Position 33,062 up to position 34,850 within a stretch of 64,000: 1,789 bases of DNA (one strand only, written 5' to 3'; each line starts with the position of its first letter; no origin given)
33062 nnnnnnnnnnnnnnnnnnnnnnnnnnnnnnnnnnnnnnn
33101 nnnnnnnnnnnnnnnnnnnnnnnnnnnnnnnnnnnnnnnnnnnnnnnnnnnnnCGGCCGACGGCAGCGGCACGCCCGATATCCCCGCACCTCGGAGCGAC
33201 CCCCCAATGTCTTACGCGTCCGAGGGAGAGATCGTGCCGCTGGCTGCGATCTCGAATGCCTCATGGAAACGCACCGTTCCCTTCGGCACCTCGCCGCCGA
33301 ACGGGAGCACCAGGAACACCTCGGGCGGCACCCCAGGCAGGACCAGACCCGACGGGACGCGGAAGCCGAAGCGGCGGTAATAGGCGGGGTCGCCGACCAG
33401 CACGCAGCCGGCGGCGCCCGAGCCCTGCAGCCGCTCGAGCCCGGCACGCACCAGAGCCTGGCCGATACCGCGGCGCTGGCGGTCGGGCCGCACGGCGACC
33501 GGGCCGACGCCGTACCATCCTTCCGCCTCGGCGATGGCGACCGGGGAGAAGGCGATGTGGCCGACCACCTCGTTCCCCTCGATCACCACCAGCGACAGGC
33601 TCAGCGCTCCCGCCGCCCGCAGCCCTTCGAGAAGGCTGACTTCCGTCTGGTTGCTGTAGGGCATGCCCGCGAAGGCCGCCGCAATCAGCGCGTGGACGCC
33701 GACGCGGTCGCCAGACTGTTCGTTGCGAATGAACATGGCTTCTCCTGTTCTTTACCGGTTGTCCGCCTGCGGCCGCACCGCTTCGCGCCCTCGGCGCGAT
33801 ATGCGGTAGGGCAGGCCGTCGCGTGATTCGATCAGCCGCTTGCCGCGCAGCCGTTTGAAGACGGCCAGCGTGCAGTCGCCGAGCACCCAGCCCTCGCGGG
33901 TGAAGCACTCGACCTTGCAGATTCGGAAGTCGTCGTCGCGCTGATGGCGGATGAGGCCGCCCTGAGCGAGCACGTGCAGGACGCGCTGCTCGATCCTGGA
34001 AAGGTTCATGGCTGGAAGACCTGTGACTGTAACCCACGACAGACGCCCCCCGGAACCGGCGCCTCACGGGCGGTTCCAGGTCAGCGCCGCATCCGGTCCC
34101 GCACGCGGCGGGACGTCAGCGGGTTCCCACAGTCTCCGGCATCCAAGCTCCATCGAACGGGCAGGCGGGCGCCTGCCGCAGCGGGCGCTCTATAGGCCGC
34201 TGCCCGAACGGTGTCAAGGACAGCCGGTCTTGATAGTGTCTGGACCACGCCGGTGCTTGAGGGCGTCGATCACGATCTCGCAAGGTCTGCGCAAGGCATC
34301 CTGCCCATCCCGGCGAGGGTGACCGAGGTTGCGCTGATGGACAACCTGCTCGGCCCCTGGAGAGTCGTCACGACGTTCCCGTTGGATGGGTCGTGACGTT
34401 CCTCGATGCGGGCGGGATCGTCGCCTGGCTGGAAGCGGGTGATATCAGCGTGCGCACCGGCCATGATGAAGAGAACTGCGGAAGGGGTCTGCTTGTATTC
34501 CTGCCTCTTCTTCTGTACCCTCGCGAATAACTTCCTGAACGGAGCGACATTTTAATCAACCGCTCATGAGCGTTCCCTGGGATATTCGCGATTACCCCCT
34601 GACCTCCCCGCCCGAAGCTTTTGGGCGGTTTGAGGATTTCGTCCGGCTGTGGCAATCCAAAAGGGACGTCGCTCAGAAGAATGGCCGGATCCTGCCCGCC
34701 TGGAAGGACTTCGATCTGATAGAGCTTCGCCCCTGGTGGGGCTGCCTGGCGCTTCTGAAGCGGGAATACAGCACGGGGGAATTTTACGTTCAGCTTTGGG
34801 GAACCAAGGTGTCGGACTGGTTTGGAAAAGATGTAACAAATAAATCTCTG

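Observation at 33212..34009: topAI(yjhX)-GNAT pair: candidate topoisomerase-I-inhibitor toxin-antitoxin module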

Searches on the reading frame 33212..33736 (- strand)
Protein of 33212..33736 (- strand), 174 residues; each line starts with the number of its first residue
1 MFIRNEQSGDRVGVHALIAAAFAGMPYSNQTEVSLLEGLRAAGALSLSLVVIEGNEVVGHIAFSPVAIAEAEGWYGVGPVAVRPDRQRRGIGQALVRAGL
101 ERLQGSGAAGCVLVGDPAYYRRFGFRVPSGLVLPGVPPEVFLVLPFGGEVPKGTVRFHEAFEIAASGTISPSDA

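Call 3: search_protein_families(library=pfam, proteins=[window:33212-33736:-], max_evalue=0.01)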
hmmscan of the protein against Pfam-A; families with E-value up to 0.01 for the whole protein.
window:33212-33736:- (174 aa): 4 families
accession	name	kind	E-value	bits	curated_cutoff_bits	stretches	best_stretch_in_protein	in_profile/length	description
PF13508.13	Acetyltransf_7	-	2.2e-10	41.2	27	1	49-126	6-83/84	Acetyltransferase (GNAT) domain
PF00583.31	Acetyltransf_1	-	3.2e-10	40.7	20.7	1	47-125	34-116/116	Acetyltransferase (GNAT) family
PF13527.13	Acetyltransf_9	-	2.9e-09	37.4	25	1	4-126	3-125/127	Acetyltransferase (GNAT) domain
PF13673.13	Acetyltransf_10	-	0.0024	18.3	23.6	1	49-126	34-108/128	Acetyltransferase (GNAT) domain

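Call 4: search_protein_families(library=ncbifam, proteins=[window:33212-33736:-], max_evalue=0.01)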
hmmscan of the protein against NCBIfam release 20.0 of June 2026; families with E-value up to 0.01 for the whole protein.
window:33212-33736:- (174 aa): 8 families
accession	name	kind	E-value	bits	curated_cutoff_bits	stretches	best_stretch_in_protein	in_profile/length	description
TIGR03448.1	mycothiol_MshD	equivalog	4.5e-07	29.5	163.1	2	80-113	234-267/294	mycothiol synthase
NF002367.0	PRK01346.1-4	subfamily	9.6e-06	24.8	259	1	34-127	33-132/411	hypothetical protein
TIGR01575.1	rimI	equivalog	2e-05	24.8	86.4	1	49-113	35-94/132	ribosomal protein S18-alanine N-acetyltransferase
NF002368.0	PRK01346.1-5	equivalog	0.0017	17.2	576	1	46-125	47-131/402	enhanced intracellular survival protein Eis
NF040501.1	resist_ArsN2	equivalog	0.0054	16.3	125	1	80-127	54-103/133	arsenic resistance N-acetyltransferase ArsN2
NF002369.0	PRK01346.1-6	equivalog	0.0067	15.5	463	1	77-127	107-158/434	hypothetical protein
NF005840.0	PRK07757.1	equivalog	0.0084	16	154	1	49-127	45-120/153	N-acetyltransferase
NF033078.2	AAC_6p_Ia_fam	equivalog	0.0093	15.8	265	0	46-120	51-121/181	AAC(6')-Ia family aminoglycoside 6'-N-acetyltransferase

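Call 33: find_encoding_contigs(protein=window:33212-33736:-, flank=6000, max_places=6)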
Protein window:33212-33736:- (174 aa): 2 contigs read that carry it; 1 place shown.
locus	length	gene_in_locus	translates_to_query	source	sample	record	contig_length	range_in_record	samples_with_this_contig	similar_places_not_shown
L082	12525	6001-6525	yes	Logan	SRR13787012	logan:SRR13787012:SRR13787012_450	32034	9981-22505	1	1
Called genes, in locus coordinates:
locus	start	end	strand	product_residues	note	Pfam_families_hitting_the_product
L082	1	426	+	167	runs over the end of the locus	PF13628:DUF4142, PF03713:DUF305 (weak)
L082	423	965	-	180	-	PF00583:Acetyltransf_1 (weak)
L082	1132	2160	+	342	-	-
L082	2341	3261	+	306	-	PF02558:ApbA, PF08546:ApbA_C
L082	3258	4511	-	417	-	PF05559:DUF763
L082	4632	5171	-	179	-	PF07310:PAS_5 (weak)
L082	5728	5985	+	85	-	PF09857:YjhX_toxin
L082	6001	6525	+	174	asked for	PF13527:Acetyltransf_9, PF00583:Acetyltransf_1, PF13508:Acetyltransf_7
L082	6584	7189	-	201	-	PF03352:Adenine_glyco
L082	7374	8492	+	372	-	PF01063:Aminotran_4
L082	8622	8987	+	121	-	PF04237:YjbR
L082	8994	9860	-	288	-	PF00248:Aldo_ket_red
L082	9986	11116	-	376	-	PF13506:Glyco_transf_21, PF00535:Glycos_transf_2, PF13641:Glyco_tranf_2_3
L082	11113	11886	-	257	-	PF01553:Acyltransferase (weak)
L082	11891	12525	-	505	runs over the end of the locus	PF00070:Pyr_redox (faint), PF00890:FAD_binding_2 (weak), PF01266:DAO, PF01593:Amino_oxidase, PF03486:HI0933_like (faint), PF07992:Pyr_redox_2 (faint), PF12831:FAD_oxidored, PF13450:NAD_binding_8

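Call 35: find_related_loci(query=window:33212-33736:-, collection=genome_contigs, flank=2500)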
Query window:33212-33736:- (174 aa) in genome_contigs; peptide patterns used: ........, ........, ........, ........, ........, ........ (x = any residue, [..] = any of these).
599 stretches matched a pattern (row limit reached: there are more); 255 encode a relative of the query (tblastn E <= 1e-3); the best 80 are kept; 80 distinct loci.
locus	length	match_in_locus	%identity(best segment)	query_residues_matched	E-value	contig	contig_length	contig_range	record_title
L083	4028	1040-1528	58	1-162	9e-59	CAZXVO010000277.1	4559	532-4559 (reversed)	MAG TPA_asm: uncultured Phenylobacterium sp. isolate SRP285395_co2_86 genome assembly, contig: NODE_30188_length_4559_co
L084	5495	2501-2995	57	1-163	2e-55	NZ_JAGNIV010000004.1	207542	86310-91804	MAG: Phenylobacterium sp. isolate Go_SlAct_bin_515 Go_SlAct_93_length_207542_cov_8.865964, whole genome shotgun sequence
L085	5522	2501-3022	54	3-171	7e-54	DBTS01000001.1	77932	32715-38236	MAG TPA_asm: Rhodocyclaceae bacterium UBA1310 UBA1310_contig_1929, whole genome shotgun sequence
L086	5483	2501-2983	54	3-162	2e-53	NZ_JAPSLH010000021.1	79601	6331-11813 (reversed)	MAG: Chelativorans sp. isolate RH59_bin.020 NODE_304_length_79601_cov_3.118806, whole genome shotgun sequence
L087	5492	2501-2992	50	3-165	2e-51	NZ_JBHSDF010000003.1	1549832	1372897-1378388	Salinispirillum marinum strain CECT 8342 velvet_auto_127_3, whole genome shotgun sequence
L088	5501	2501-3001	50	1-167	1e-50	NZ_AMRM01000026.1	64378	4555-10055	Nitratireductor pacificus pht-3B contig26, whole genome shotgun sequence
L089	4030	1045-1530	54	1-161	1e-50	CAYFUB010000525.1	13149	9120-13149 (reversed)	MAG TPA_asm: uncultured Pirellulales bacterium isolate ERP108616_co1_197 genome assembly, contig: k119_1132386, whole ge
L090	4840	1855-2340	51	1-161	3e-50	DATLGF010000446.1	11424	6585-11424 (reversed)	MAG TPA_asm: Noviherbaspirillum sp. isolate SMAG_U13607 k141_105306, whole genome shotgun sequence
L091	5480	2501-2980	51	3-161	4e-50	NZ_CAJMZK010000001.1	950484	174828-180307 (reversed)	Paraburkholderia sp. J67 1, whole genome shotgun sequence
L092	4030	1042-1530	52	1-162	8e-50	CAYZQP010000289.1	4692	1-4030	MAG TPA_asm: uncultured Mesorhizobium sp. isolate SRP344714_co2_199 genome assembly, contig: NODE_47309_length_4692_cov_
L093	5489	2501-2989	51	1-162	1e-49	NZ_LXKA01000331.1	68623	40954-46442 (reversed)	Paraburkholderia ginsengiterrae strain DCY85 NODE_43, whole genome shotgun sequence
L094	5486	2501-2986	52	1-161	3e-49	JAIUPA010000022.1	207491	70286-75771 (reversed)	MAG: Proteobacteria bacterium isolate RHIZO2 megahit-bin.15~k141_219138, whole genome shotgun sequence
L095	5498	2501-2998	53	1-164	2e-49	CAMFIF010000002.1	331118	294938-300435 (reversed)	MAG: uncultured Rhizobium sp. isolate SRR9109407_bin.14_metaWRAP_v1.3_MAG genome assembly, contig: ERZ12289979.13, whole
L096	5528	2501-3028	50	3-174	2e-49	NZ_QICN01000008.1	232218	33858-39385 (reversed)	Sinimarinibacterium flocculans strain DSM 104150 Ga0215726_108, whole genome shotgun sequence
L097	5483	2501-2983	52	3-162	9e-49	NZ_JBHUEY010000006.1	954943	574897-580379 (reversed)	Phenylobacterium terrae strain CGMCC 1.16326 platanus_K_25_97_9, whole genome shotgun sequence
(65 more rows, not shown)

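Call 39: search_solved_structures(query=window:33212-33736:-, max_evalue=0.001, show_alignments=1)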
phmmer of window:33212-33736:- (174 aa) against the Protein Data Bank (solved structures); distinct sequences matched with E-value up to 0.001: 2.
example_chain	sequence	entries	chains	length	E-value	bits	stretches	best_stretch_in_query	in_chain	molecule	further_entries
4zbg_A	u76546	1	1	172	7e-50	172.7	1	1-162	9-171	Acetyltransferase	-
4rs2_A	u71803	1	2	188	4.9e-17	65.8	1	8-129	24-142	Predicted acyltransferase with acyl-CoA N-acyltransferase domain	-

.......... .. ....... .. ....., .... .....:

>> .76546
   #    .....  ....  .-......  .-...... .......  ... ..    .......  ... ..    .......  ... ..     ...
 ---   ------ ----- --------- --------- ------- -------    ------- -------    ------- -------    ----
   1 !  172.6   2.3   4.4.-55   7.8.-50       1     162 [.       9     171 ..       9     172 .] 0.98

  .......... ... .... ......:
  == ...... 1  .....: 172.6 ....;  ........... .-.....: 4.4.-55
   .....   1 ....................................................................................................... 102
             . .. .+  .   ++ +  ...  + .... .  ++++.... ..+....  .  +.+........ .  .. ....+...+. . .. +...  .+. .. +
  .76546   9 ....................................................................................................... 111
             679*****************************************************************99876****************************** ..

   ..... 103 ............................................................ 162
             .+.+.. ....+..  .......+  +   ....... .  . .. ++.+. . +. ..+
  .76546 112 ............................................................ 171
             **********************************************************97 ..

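Call 67: search_protein_families(library=padloc, proteins=[window:33212-33736:-], max_evalue=0.01)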
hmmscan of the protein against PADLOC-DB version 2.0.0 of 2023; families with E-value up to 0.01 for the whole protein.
window:33212-33736:- (174 aa): 0 families

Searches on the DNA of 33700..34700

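Call 24: search_rna_families(source=window, start=33700, end=34700, threshold=evalue, max_evalue=1)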
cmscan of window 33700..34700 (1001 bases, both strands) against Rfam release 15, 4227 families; matches with E-value up to 1: 0.
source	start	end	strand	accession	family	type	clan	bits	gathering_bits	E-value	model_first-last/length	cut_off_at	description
